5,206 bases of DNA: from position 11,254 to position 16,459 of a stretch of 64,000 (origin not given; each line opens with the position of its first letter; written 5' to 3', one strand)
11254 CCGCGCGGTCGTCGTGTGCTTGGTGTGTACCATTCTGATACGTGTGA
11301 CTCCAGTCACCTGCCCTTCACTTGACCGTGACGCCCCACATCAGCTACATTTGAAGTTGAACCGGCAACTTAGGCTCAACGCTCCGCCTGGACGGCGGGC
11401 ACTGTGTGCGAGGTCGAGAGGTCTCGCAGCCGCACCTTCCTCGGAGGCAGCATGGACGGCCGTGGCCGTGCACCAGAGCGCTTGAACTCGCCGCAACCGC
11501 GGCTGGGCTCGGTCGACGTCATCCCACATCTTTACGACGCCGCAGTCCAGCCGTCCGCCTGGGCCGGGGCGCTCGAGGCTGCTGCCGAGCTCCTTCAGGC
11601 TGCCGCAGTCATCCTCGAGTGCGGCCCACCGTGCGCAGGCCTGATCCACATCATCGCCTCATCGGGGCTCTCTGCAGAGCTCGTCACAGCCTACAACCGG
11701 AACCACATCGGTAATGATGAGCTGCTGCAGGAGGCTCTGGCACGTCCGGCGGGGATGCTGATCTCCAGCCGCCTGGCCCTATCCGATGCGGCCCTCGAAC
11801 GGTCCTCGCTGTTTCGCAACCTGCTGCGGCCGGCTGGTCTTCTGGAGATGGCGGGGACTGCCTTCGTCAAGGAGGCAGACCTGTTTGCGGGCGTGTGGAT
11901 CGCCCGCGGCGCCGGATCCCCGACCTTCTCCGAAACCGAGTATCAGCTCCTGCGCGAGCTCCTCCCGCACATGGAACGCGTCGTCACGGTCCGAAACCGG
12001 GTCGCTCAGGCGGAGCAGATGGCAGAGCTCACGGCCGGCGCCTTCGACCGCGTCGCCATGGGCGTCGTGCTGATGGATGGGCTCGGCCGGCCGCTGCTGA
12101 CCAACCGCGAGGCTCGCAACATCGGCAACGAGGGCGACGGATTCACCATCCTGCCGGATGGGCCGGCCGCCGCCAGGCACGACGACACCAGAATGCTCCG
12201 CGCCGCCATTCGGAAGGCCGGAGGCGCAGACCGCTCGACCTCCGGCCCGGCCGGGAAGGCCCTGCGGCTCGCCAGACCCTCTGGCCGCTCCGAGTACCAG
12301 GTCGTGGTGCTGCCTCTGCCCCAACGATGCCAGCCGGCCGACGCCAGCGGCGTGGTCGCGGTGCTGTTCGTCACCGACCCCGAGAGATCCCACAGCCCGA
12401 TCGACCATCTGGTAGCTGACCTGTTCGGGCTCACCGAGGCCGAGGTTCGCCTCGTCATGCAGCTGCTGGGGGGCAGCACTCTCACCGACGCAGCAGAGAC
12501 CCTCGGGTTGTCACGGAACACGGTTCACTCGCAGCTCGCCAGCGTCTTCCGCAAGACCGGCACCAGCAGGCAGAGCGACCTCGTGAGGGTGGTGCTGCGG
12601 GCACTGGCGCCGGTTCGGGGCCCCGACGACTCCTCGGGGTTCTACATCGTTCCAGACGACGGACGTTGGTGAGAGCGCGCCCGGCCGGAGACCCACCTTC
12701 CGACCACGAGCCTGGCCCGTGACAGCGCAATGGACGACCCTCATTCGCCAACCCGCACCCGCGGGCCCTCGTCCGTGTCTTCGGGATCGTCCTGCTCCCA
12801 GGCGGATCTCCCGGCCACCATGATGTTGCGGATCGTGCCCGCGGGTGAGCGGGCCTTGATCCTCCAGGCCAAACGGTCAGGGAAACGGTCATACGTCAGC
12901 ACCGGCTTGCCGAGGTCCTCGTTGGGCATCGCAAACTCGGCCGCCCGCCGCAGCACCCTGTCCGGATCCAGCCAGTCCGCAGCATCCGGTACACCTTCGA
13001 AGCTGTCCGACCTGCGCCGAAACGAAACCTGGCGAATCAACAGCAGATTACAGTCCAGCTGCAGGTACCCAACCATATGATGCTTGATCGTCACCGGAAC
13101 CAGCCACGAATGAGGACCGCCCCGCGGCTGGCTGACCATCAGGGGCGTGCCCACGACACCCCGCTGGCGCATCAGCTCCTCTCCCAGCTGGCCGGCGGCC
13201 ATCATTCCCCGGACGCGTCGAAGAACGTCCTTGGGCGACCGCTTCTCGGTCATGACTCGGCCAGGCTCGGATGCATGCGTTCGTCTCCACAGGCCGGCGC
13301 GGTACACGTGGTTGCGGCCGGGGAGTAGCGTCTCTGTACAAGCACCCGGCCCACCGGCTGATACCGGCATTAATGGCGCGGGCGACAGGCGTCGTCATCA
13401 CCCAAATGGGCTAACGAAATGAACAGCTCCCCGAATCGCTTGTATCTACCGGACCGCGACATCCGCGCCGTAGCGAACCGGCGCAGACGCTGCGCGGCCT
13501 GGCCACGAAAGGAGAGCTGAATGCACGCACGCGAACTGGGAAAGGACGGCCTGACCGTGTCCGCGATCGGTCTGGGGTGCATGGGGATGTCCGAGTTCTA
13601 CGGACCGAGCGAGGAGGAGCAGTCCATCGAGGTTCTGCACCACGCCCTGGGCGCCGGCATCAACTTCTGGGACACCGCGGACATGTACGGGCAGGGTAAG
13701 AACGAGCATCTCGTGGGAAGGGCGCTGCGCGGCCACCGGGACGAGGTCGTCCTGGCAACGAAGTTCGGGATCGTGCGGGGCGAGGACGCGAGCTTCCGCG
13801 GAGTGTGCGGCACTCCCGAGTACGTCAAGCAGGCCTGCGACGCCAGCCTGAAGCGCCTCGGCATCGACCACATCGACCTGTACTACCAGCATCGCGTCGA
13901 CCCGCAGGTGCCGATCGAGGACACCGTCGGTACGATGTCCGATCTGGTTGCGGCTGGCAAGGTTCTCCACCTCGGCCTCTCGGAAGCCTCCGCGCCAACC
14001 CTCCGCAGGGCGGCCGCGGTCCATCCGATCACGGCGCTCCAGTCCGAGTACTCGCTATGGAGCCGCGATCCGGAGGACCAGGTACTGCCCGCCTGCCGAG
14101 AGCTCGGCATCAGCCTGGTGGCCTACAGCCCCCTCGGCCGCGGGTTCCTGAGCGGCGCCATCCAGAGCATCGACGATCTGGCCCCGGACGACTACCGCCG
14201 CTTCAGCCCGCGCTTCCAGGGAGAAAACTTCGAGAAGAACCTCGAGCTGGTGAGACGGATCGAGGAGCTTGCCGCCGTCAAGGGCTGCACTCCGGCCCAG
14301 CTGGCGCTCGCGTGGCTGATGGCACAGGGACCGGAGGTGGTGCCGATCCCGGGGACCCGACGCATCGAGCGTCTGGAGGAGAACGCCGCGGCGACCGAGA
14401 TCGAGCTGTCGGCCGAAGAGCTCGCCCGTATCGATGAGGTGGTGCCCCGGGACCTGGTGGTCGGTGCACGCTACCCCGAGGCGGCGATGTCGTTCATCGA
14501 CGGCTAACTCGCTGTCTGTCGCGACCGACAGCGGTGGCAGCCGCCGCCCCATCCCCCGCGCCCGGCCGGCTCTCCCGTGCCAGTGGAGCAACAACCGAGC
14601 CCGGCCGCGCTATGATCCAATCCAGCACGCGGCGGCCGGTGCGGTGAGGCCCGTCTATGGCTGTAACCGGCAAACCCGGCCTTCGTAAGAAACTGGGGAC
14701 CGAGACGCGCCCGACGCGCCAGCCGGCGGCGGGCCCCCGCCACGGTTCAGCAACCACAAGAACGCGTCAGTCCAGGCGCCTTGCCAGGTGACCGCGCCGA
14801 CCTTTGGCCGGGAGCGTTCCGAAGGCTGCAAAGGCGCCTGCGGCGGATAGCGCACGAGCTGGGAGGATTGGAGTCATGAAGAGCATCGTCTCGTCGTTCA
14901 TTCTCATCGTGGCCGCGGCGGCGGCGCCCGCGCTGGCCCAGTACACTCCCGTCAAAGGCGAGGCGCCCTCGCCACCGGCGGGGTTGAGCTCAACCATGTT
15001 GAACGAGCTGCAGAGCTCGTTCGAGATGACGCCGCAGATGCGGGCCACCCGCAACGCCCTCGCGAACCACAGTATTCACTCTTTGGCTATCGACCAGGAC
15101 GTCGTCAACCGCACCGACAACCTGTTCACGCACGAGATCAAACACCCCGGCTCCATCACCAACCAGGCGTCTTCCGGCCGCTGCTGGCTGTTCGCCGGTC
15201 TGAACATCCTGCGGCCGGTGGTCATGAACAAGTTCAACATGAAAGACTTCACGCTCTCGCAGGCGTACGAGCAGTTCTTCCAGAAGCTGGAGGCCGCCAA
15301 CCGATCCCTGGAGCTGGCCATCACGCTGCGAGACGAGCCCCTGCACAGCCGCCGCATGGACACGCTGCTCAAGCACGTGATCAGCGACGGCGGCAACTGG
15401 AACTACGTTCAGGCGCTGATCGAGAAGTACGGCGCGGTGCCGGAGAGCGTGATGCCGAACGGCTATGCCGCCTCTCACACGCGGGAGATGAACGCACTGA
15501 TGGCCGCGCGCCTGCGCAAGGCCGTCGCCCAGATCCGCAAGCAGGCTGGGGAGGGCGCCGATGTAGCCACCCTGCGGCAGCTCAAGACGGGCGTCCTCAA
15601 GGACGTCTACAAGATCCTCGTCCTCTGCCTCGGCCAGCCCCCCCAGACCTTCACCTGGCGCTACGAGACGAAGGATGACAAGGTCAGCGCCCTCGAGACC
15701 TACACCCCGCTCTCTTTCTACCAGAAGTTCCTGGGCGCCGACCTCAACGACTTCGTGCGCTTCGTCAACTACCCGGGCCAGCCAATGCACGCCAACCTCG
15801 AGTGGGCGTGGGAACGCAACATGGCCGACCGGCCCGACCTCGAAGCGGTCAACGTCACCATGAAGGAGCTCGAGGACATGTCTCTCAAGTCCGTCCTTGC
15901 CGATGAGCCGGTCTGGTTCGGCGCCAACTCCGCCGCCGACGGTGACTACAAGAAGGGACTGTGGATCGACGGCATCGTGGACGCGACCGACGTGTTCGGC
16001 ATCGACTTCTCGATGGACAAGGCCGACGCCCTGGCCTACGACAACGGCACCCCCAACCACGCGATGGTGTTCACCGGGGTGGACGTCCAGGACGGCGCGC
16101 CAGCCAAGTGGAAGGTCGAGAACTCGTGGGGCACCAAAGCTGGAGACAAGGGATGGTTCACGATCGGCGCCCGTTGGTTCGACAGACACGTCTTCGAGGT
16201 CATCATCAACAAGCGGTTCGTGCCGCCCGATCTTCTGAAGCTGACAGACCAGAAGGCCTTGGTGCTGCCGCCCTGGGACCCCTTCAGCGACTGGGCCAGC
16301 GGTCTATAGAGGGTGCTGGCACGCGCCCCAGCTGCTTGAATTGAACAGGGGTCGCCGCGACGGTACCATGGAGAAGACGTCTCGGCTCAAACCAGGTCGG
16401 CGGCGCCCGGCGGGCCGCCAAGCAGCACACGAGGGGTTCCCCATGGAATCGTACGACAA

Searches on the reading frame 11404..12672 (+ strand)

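Call 7: search_protein_families(library=pfam, proteins=[window:11404-12672:+], max_evalue=0.01)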
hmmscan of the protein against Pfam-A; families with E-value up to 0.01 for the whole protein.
window:11404-12672:+ (422 aa): 3 families
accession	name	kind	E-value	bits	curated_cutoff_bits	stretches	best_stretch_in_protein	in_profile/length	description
PF13556.12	HTH_30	-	0.00077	19.6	27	0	357-388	12-43/59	PucR C-terminal helix-turn-helix domain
PF00196.25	GerE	-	0.0017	18.4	23.5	1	343-396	3-56/57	Bacterial regulatory proteins, luxR family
PF13542.12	HTH_Tnp_ISL3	-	0.0036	17.2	27.4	0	348-376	17-45/51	Helix-turn-helix domain of transposase family ISL3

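Call 17: search_protein_families(library=ncbifam, proteins=[window:11404-12672:+], max_evalue=0.001)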
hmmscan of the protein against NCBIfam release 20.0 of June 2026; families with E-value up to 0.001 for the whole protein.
window:11404-12672:+ (422 aa): 2 families
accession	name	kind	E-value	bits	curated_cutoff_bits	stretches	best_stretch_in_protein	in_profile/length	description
NF041232.1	BagY_FevT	exception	4.9e-09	35.5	700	1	121-395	93-349/367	LuxR family transcriptional regulator BagY/FevT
NF047402.1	TransRegVisN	equivalog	1.3e-05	24.5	250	1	341-395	184-238/246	transcriptional regulator VisN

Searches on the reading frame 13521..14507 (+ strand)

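Call 42: search_protein_families(library=pfam, proteins=[window:13521-14507:+], max_evalue=0.00001)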
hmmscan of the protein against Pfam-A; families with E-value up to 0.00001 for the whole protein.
window:13521-14507:+ (328 aa): 1 family
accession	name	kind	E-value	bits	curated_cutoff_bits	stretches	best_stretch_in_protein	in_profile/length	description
PF00248.27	Aldo_ket_red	-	5.4e-84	282.2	24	1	16-308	2-290/291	Aldo/keto reductase family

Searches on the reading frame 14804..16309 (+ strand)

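Call 42: search_protein_families(library=pfam, proteins=[window:14804-16309:+], max_evalue=0.00001)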
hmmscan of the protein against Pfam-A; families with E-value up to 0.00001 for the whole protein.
window:14804-16309:+ (501 aa): 2 families
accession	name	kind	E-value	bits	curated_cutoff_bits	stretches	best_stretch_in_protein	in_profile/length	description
PF03051.21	Peptidase_C1_2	-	4.8e-125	418.2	22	1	61-494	2-437/438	Peptidase C1-like family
PF00112.29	Peptidase_C1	-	1.2e-06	29.2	20.7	0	416-455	165-203/220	Papain family cysteine protease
